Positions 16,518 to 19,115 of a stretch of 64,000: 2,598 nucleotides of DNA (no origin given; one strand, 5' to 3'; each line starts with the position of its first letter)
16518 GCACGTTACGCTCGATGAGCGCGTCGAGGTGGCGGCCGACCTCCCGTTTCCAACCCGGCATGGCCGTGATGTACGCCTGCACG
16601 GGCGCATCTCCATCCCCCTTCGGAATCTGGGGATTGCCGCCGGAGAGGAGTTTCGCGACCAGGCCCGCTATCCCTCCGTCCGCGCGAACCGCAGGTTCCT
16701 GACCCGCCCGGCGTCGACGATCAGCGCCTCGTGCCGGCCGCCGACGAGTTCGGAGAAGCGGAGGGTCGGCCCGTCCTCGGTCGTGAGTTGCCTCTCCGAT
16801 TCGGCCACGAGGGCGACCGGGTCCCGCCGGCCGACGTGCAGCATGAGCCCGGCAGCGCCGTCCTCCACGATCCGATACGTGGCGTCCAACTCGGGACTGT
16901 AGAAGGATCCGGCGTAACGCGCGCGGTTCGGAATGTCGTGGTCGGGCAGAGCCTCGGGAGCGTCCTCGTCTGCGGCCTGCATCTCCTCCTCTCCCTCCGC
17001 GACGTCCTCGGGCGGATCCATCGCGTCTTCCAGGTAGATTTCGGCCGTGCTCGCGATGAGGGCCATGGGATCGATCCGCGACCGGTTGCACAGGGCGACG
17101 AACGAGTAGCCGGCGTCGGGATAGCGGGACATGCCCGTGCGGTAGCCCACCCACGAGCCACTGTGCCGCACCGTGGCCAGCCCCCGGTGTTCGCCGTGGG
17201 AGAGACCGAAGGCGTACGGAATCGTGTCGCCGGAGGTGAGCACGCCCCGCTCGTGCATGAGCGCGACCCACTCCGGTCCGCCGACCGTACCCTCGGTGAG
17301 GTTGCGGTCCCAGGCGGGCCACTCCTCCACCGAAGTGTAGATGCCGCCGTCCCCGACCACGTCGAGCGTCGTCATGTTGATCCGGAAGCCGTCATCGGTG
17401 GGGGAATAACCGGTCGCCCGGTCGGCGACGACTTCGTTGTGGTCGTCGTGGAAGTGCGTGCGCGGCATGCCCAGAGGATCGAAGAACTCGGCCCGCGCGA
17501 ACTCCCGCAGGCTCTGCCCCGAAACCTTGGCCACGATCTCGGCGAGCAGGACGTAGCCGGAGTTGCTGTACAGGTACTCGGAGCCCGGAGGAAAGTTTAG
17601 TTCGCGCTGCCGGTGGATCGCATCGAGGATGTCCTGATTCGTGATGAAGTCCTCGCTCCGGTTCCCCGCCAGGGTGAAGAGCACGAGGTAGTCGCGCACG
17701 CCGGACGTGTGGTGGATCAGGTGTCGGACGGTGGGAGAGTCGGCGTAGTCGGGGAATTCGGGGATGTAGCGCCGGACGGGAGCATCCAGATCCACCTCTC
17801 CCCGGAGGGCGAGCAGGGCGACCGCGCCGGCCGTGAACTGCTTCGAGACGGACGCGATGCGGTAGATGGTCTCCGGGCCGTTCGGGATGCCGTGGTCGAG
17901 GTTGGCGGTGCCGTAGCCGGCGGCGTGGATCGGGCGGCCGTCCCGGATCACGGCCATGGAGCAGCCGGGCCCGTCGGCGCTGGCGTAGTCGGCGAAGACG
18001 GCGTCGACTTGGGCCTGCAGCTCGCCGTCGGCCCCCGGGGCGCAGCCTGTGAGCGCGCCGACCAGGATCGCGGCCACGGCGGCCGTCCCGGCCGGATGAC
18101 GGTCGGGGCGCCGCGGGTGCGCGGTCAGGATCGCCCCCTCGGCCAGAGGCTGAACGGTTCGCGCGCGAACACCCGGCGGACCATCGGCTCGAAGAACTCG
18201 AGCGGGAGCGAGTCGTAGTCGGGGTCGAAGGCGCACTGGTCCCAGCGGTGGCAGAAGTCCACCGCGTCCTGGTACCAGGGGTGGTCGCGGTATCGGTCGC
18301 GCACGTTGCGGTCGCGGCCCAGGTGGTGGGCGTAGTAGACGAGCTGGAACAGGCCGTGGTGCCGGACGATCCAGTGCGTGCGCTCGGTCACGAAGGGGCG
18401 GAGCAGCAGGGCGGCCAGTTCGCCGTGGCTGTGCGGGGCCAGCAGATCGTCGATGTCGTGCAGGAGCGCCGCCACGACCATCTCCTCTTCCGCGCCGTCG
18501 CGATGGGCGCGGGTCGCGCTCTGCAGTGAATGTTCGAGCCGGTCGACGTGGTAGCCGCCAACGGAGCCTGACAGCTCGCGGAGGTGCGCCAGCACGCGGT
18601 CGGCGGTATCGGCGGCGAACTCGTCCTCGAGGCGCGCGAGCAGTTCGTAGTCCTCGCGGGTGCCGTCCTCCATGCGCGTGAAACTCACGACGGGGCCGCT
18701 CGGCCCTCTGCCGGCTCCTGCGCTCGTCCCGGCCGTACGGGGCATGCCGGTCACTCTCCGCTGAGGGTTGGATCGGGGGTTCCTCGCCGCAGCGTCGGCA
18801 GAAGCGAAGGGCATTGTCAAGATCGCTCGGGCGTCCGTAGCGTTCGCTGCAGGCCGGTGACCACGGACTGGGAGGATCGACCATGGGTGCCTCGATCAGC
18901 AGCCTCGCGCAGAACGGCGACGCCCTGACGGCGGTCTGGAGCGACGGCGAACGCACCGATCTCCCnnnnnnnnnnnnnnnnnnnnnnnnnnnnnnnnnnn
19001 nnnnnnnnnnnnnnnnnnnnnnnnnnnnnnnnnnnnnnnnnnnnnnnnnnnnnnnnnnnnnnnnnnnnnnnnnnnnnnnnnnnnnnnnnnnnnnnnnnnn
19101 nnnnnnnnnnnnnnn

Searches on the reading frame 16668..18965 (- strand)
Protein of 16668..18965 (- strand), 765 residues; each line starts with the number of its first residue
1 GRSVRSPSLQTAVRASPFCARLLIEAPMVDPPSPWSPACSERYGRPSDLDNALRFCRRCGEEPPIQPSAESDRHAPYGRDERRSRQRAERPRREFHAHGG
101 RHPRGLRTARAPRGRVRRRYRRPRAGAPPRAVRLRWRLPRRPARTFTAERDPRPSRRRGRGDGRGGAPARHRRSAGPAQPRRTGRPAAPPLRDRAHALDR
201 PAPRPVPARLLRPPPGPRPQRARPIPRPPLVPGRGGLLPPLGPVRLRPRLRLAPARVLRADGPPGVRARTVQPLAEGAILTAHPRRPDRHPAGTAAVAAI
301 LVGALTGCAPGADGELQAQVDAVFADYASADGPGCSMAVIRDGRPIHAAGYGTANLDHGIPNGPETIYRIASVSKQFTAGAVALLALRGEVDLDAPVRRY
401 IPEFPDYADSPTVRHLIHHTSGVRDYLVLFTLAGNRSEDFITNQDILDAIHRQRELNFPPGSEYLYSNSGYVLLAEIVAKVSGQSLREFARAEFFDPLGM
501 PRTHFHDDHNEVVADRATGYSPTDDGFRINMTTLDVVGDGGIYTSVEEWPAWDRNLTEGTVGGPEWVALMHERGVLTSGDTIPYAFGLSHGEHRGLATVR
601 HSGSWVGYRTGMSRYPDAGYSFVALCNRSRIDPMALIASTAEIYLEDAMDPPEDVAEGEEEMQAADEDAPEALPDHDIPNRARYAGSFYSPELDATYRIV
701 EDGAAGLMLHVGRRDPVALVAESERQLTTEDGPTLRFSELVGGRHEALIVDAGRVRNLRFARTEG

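Call 48: search_protein_families(library=pfam, proteins=[window:16668-18965:-], max_evalue=0.001)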
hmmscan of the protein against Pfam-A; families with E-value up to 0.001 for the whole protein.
window:16668-18965:- (765 aa): 1 family
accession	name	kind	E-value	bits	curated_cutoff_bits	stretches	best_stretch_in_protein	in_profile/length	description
PF00144.29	Beta-lactamase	-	7.4e-62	209.9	27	1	328-630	9-312/329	Beta-lactamase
